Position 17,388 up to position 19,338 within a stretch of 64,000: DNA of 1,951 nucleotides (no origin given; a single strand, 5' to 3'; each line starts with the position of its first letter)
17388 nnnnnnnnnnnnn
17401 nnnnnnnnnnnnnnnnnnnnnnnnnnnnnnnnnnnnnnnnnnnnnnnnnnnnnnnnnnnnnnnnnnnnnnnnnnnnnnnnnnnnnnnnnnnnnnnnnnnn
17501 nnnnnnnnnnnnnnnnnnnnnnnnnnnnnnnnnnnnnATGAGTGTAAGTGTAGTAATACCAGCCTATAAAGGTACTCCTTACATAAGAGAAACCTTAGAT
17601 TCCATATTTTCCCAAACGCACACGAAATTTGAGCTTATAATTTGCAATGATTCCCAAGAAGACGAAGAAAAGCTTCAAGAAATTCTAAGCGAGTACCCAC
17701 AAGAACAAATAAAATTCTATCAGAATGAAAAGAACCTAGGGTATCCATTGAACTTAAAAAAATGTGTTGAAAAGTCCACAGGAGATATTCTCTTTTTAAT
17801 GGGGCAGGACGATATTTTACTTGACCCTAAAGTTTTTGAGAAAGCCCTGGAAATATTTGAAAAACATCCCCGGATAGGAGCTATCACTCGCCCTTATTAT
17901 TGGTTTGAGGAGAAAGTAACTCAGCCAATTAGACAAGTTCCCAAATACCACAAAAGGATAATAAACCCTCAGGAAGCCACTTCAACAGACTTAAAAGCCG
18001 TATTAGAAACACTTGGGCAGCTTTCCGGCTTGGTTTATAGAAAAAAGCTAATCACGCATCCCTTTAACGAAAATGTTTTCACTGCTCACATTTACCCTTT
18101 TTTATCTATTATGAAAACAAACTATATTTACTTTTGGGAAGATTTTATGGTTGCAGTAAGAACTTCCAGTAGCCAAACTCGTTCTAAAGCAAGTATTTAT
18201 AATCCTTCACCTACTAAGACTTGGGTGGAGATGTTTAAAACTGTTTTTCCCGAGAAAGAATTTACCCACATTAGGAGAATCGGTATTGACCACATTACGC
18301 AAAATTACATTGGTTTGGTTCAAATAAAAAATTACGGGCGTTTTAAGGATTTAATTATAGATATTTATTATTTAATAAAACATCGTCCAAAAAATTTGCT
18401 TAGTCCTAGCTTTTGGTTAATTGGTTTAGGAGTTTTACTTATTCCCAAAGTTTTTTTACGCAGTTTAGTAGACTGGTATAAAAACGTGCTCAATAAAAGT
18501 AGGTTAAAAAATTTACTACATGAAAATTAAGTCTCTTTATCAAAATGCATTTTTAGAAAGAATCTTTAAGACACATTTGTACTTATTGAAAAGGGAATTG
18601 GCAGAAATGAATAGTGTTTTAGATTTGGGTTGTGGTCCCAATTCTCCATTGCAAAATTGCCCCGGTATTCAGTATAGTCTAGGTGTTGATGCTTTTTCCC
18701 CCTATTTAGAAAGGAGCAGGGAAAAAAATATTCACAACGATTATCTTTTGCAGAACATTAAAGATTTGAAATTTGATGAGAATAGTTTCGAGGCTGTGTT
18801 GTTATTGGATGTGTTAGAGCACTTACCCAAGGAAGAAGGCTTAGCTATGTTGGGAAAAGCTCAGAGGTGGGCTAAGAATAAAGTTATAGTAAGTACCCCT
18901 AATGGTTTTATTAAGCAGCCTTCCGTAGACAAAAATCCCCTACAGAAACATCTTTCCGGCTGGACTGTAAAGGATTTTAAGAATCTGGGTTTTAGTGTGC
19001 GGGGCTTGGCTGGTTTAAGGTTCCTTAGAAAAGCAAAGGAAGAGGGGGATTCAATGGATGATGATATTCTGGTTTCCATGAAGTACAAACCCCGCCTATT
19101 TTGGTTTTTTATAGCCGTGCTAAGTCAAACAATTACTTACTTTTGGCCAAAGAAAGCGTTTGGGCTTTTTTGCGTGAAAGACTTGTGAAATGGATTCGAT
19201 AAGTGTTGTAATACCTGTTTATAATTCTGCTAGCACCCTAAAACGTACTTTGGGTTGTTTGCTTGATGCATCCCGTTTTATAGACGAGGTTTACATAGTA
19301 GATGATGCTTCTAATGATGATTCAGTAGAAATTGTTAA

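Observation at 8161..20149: Diverged duplication of a GT2 - SAM-methyltransferase - GT2 triad within the same locus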

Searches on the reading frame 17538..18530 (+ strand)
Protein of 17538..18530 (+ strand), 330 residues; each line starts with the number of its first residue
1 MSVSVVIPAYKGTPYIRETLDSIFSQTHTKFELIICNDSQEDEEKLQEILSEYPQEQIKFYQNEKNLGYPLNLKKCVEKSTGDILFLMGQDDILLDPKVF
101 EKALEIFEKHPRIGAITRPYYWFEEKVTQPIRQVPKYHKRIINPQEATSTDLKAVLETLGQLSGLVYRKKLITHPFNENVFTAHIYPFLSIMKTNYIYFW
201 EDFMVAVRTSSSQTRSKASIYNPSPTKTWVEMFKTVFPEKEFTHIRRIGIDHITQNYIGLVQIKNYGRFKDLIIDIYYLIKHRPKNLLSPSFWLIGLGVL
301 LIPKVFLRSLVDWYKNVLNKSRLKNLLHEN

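Call 7: search_protein_families(library=pfam, proteins=[window:17538-18530:+], max_evalue=0.01)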
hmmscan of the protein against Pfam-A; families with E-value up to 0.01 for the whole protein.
window:17538-18530:+ (330 aa): 3 families
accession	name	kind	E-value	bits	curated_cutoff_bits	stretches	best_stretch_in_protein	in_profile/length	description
PF00535.33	Glycos_transf_2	-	8.4e-23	81.6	23.3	1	4-135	1-131/168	Glycosyl transferase family 2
PF13641.12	Glyco_tranf_2_3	-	3.8e-16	60.2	27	1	3-122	3-125/230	Glycosyltransferase like family 2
PF10111.15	Glyco_tranf_2_2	-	2.1e-05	24.6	27.3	1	4-108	1-107/276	Glycosyltransferase like family 2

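Call 8: search_protein_families(library=ncbifam, proteins=[window:17538-18530:+], max_evalue=0.01)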
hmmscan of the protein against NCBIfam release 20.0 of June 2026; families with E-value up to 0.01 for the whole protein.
window:17538-18530:+ (330 aa): 15 families
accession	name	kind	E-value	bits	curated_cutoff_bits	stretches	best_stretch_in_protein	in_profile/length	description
NF053739.1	GlytfEpsEBac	equivalog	1.2e-14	54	450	1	3-144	3-144/265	glycosyltransferase EpsE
NF038299.1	EPS_HpsN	equivalog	3.2e-13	49.4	425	1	2-117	2-116/317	hormogonium polysaccharide biosynthesis glycosyltransferase HpsN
TIGR03937.1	PgaC_IcaA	equivalog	2.2e-12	46.7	422.3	1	2-117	46-160/407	poly-beta-1,6-N-acetyl-D-glucosamine synthase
NF047683.1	TeichurnBiosyTuaG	equivalog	2e-11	44.1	400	1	3-151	8-147/252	teichuronic acid biosynthesis protein TuaG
TIGR04440.1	glyco_TIGR04440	domain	3e-11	43.5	70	1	3-178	2-178/215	TIGR00180 family glycosyltransferase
NF041394.1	GtaseAglG_Halo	equivalog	3.8e-10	39.5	440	1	1-114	1-114/304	glucosyl-dolichyl phosphate glucuronosyltransferase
NF007482.0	PRK10073.1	equivalog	3.3e-09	36.2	423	1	2-109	7-112/334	glycosyltransferase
NF050050.1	ProtGlycPglI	equivalog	1.9e-08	34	500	1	3-97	4-99/306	GalNAc(5)-diNAcBac-PP-undecaprenol beta-1,3-glucosyltransferase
NF038302.1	EPS_HpsE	equivalog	4.3e-08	32.5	300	1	2-137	2-142/307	hormogonium polysaccharide biosynthesis glycosyltransferase HpsE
NF041875.1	EPS_EpsD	equivalog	5.3e-07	29.4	370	1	3-112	1-109/325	exopolysaccharide biosynthesis glycosyltransferase EpsD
NF047588.1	GlcsyltransPgfSStrep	equivalog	2.6e-06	26.9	500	1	1-108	1-111/308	glycosyltransferase PgfS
TIGR04017.1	WcaA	equivalog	6.1e-05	22.8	495.75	1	3-93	7-97/279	colanic acid biosynthesis glycosyltransferase WcaA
TIGR04283.1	glyco_like_mftF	equivalog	0.00012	21.8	182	1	3-107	1-97/221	TIGR04283 family arsenosugar biosynthesis glycosyltransferase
NF007453.0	PRK10018.1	equivalog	0.00015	21.5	382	1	3-92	8-97/280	colanic acid biosynthesis glycosyltransferase WcaA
TIGR03472.1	HpnI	equivalog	0.0073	15.2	310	1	2-117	42-160/373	bacteriohopanetetrol glucosamine biosynthesis glycosyltransferase HpnI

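Call 21: find_homologous_proteins(query=window:17538-18530:+)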
Query window:17538-18530:+ (330 aa): 840 proteins with E <= 0.001 among 2364 candidates; the best 120 are listed.
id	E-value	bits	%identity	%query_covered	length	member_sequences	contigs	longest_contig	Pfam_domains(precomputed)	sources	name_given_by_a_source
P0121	1.5e-220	749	100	100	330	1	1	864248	PF10111.15,PF13506.14,PF13641.13,PF00535.33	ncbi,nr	ncbi:glycosyltransferase [candidate division WWE3 bacterium]|nr:glycosyltransferase [candidate divis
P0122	9.0e-144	497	65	100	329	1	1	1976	PF13641.13,PF00535.33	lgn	-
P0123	1.3e-130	453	59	99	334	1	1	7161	PF13506.14,PF13641.13,PF00535.33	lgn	-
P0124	2.6e-128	446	60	99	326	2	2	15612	PF13641.13,PF00535.33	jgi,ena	-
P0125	1.9e-122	426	60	99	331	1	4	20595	PF13641.13,PF00535.33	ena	-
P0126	1.3e-121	424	56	99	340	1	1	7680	PF13641.13,PF00535.33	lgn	-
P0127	3.4e-120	419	58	95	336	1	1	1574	PF13641.13,PF00535.33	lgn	-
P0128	6.4e-119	415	56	97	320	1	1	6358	PF13641.13,PF00535.33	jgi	-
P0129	1.5e-118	414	54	98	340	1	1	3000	PF13641.13,PF00535.33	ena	-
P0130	1.5e-117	410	56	100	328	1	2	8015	PF13641.13,PF00535.33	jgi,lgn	jgi:glycosyltransferase involved in cell wall biosynthesis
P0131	8.0e-117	408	56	97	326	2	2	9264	PF13641.13,PF00535.33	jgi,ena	-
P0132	1.6e-115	404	55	95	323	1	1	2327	PF13641.13,PF00535.33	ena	-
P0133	2.0e-115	403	57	98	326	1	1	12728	PF13641.13,PF00535.33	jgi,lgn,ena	-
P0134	3.2e-115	403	55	99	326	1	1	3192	PF13641.13,PF00535.33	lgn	-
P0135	1.5e-114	401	60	89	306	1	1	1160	PF00535.33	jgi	jgi:hypothetical protein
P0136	2.3e-114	400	56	95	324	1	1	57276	PF13506.14,PF13641.13,PF00535.33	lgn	-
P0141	3.0e-106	373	54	96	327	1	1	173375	PF13641.13,PF00535.33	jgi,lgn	-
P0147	4.7e-102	359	50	96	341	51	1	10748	PF13641.13,PF00535.33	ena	-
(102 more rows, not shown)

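Call 22: find_encoding_contigs(protein=P0136, flank=10000, max_places=2)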
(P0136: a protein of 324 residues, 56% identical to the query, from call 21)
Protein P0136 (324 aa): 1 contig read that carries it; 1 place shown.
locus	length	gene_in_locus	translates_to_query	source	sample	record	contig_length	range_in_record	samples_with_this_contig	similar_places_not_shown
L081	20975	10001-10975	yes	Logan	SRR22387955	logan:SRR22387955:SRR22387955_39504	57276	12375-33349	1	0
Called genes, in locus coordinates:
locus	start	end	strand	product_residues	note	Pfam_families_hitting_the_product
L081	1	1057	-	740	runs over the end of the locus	PF04932:Wzy_C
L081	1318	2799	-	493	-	PF04055:Radical_SAM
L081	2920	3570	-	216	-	PF00970:FAD_binding_6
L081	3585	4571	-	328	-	PF00535:Glycos_transf_2, PF10111:Glyco_tranf_2_2 (faint), PF13641:Glyco_tranf_2_3 (faint), PF13632:Glyco_trans_2_3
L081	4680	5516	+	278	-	PF00535:Glycos_transf_2, PF10111:Glyco_tranf_2_2 (weak), PF13641:Glyco_tranf_2_3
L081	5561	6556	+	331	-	PF03372:Exo_endo_phos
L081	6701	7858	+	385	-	PF00535:Glycos_transf_2, PF10111:Glyco_tranf_2_2 (weak)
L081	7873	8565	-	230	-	PF13489:Methyltransf_23 (weak), PF13847:Methyltransf_31, PF08241:Methyltransf_11, PF08242:Methyltransf_12 (weak), PF13649:Methyltransf_25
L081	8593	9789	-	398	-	PF20706:GT4-conflict, PF00534:Glycos_transf_1, PF13692:Glyco_trans_1_4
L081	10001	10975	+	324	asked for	PF00535:Glycos_transf_2, PF13506:Glyco_transf_21 (weak), PF13641:Glyco_tranf_2_3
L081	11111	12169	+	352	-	PF01073:3Beta_HSD, PF01370:Epimerase, PF02719:Polysacc_synt_2, PF04321:RmlD_sub_bind, PF07993:NAD_binding_4, PF16363:GDP_Man_Dehyd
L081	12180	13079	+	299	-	PF00483:NTP_transferase, PF12804:NTP_transf_3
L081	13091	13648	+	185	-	PF00908:dTDP_sugar_isom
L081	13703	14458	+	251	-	PF00535:Glycos_transf_2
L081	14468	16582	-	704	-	-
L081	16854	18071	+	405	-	PF00005:ABC_tran, PF14524:Wzt_C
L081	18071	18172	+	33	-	-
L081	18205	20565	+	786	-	-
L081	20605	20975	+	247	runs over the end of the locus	PF02353:CMAS (weak), PF05175:MTS (weak), PF13489:Methyltransf_23, PF07021:MetW, PF13847:Methyltransf_31, PF08241:Methyltransf_11, PF08242:Methyltransf_12, PF13649:Methyltransf_25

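Call 23: find_encoding_contigs(protein=P0141, flank=10000, max_places=2)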
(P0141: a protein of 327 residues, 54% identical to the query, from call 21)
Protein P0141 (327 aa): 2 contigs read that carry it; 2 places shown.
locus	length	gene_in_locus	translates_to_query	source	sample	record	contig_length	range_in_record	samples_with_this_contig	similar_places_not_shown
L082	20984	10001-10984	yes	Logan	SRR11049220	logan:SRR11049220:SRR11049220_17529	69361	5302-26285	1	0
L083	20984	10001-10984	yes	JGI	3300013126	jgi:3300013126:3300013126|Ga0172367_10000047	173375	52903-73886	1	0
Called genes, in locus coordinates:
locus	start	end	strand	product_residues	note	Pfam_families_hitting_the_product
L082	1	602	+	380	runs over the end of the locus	PF00534:Glycos_transf_1, PF13692:Glyco_trans_1_4 (weak)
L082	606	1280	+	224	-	PF13489:Methyltransf_23, PF13847:Methyltransf_31, PF08241:Methyltransf_11, PF08242:Methyltransf_12 (weak), PF13649:Methyltransf_25 (faint)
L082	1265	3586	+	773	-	-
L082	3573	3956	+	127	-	-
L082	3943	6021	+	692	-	-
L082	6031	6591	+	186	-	PF00132:Hexapep (faint)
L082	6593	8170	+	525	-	-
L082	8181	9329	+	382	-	PF13439:Glyco_transf_4, PF20706:GT4-conflict (weak), PF00534:Glycos_transf_1, PF13692:Glyco_trans_1_4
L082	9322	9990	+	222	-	PF05219:DREV, PF02353:CMAS, PF05401:NodS, PF13489:Methyltransf_23, PF05175:MTS, PF07021:MetW, PF13847:Methyltransf_31, PF08241:Methyltransf_11, +4 more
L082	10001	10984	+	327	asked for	PF00535:Glycos_transf_2, PF13641:Glyco_tranf_2_3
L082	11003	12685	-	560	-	PF02543:Carbam_trans_N, PF16861:Carbam_trans_C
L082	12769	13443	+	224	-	PF13489:Methyltransf_23 (weak), PF08241:Methyltransf_11, PF13649:Methyltransf_25 (weak)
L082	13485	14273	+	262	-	PF13489:Methyltransf_23, PF08241:Methyltransf_11, PF08242:Methyltransf_12 (weak), PF13649:Methyltransf_25 (weak), PF13847:Methyltransf_31 (weak)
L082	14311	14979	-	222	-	PF01209:Ubie_methyltran (faint), PF13489:Methyltransf_23, PF13847:Methyltransf_31, PF08241:Methyltransf_11, PF08242:Methyltransf_12 (weak), PF13649:Methyltransf_25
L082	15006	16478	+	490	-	-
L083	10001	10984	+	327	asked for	PF00535:Glycos_transf_2, PF13641:Glyco_tranf_2_3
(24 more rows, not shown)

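Call 24: find_encoding_contigs(protein=P0125, flank=10000, max_places=2)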
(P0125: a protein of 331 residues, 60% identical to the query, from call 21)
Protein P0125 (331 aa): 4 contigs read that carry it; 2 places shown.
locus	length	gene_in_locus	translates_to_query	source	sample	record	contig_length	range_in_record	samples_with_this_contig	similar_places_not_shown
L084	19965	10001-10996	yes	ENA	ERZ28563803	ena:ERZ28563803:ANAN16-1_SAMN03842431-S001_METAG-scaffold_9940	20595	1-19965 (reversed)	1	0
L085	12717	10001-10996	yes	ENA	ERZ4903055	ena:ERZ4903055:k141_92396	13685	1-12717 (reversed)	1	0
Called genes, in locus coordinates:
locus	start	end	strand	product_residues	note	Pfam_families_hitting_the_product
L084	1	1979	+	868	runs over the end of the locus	?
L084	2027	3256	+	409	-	PF08421:Methyltransf_13, PF13489:Methyltransf_23, PF08242:Methyltransf_12, PF08484:Methyltransf_14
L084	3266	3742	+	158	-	PF00908:dTDP_sugar_isom, PF14667:Polysacc_synt_C (weak)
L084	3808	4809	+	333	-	-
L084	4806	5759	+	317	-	PF01073:3Beta_HSD, PF01370:Epimerase, PF02719:Polysacc_synt_2, PF04321:RmlD_sub_bind, PF07993:NAD_binding_4 (faint), PF16363:GDP_Man_Dehyd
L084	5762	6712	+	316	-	PF01073:3Beta_HSD, PF01370:Epimerase, PF02719:Polysacc_synt_2, PF04321:RmlD_sub_bind, PF16363:GDP_Man_Dehyd, PF07993:NAD_binding_4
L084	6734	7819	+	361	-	PF01041:DegT_DnrJ_EryC1, PF01212:Beta_elim_lyase (weak)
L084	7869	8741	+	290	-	PF06977:SdiA-regulated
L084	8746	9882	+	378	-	PF20706:GT4-conflict, PF00534:Glycos_transf_1, PF13692:Glyco_trans_1_4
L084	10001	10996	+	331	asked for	PF00535:Glycos_transf_2, PF13641:Glyco_tranf_2_3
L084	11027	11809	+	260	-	PF00483:NTP_transferase, PF12804:NTP_transf_3 (weak)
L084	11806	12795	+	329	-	-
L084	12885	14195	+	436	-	PF01041:DegT_DnrJ_EryC1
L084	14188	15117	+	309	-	PF01073:3Beta_HSD (weak), PF01370:Epimerase, PF02719:Polysacc_synt_2, PF04321:RmlD_sub_bind, PF07993:NAD_binding_4 (weak), PF16363:GDP_Man_Dehyd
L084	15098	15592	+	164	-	PF00908:dTDP_sugar_isom, PF05523:FdtA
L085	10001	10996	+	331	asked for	PF00535:Glycos_transf_2, PF13641:Glyco_tranf_2_3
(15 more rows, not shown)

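Call 65: find_related_loci(query=A4, collection=metagenome_contigs, flank=6000)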
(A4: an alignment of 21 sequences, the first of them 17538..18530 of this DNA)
Query A4 (330 aa) in metagenome_contigs; peptide patterns used: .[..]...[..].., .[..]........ (x = any residue, [..] = any of these).
376 stretches matched a pattern; 99 encode a relative of the query (tblastn E <= 1e-3); the best 80 are kept; 80 distinct loci.
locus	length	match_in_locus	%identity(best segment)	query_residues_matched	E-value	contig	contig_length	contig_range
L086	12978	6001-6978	60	1-327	2e-133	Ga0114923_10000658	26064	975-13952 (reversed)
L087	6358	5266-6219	56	3-321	6e-123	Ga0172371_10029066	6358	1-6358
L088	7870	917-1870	56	1-319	3e-122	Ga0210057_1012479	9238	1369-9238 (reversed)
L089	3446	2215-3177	57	2-323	2e-123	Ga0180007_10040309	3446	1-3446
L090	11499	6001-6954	53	2-320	9e-117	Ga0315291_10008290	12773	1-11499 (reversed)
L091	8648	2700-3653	53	2-320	9e-117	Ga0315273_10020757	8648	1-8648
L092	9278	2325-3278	52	2-320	5e-115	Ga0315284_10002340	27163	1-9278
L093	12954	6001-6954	54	1-316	1e-113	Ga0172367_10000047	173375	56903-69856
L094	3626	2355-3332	52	1-327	8e-115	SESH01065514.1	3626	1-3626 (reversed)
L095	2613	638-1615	52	1-327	1e-115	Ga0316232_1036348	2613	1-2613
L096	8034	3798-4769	45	1-325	7e-91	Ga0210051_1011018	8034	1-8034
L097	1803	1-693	57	83-314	3e-95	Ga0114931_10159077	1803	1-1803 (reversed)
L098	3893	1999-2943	45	1-316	6e-90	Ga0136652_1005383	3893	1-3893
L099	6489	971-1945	43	4-326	6e-89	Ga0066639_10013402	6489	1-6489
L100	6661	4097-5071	43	4-326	2e-88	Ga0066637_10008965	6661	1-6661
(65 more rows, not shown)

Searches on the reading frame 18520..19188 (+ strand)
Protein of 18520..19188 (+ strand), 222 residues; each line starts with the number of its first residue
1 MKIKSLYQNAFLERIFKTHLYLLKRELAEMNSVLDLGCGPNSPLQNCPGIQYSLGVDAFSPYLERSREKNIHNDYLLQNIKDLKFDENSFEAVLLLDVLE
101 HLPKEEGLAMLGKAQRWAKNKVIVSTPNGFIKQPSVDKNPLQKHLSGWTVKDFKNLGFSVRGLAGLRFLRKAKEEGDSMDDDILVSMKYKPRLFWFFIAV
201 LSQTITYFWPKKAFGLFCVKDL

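Call 7: search_protein_families(library=pfam, proteins=[window:18520-19188:+], max_evalue=0.01)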
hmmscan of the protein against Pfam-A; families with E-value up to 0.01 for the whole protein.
window:18520-19188:+ (222 aa): 4 families
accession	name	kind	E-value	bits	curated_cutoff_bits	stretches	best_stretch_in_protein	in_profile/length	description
PF08241.18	Methyltransf_11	-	3.9e-09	37.5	21.2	1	34-119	1-88/95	Methyltransferase domain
PF13649.12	Methyltransf_25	-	4e-08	34.3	27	1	33-119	1-94/97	Methyltransferase domain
PF13489.12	Methyltransf_23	-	2e-05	24.9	27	1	14-129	8-121/164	Methyltransferase domain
PF08242.18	Methyltransf_12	-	0.00084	20.5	30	1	34-118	1-92/98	Methyltransferase domain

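Call 8: search_protein_families(library=ncbifam, proteins=[window:18520-19188:+], max_evalue=0.01)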
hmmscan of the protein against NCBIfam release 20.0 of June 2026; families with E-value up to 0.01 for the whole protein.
window:18520-19188:+ (222 aa): 6 families
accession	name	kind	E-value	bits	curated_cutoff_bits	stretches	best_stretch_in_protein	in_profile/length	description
NF041255.1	mycofact_MftM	equivalog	1.3e-07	31.2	200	1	68-127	183-242/289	mycofactocin oligosaccharide methyltransferase MftM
NF045667.1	MTase_DVU1556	equivalog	6.4e-05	22.5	155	1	27-104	20-99/213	DVU_1556 family methyltransferase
TIGR01983.1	UbiG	equivalog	7.7e-05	22.1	102.95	1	25-128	46-155/228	bifunctional 2-polyprenyl-6-hydroxyphenol methylase/3-demethylubiquinol 3-O-methyltransferase UbiG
TIGR02021.1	BchM-ChlM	equivalog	0.00045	19.7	158.9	1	20-125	45-154/218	magnesium protoporphyrin IX methyltransferase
TIGR02072.1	BioC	equivalog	0.002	18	184.95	1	22-93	26-101/244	malonyl-ACP O-methyltransferase BioC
NF007610.0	PRK10258.1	equivalog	0.0026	17.1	342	1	28-92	41-106/251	malonyl-ACP O-methyltransferase BioC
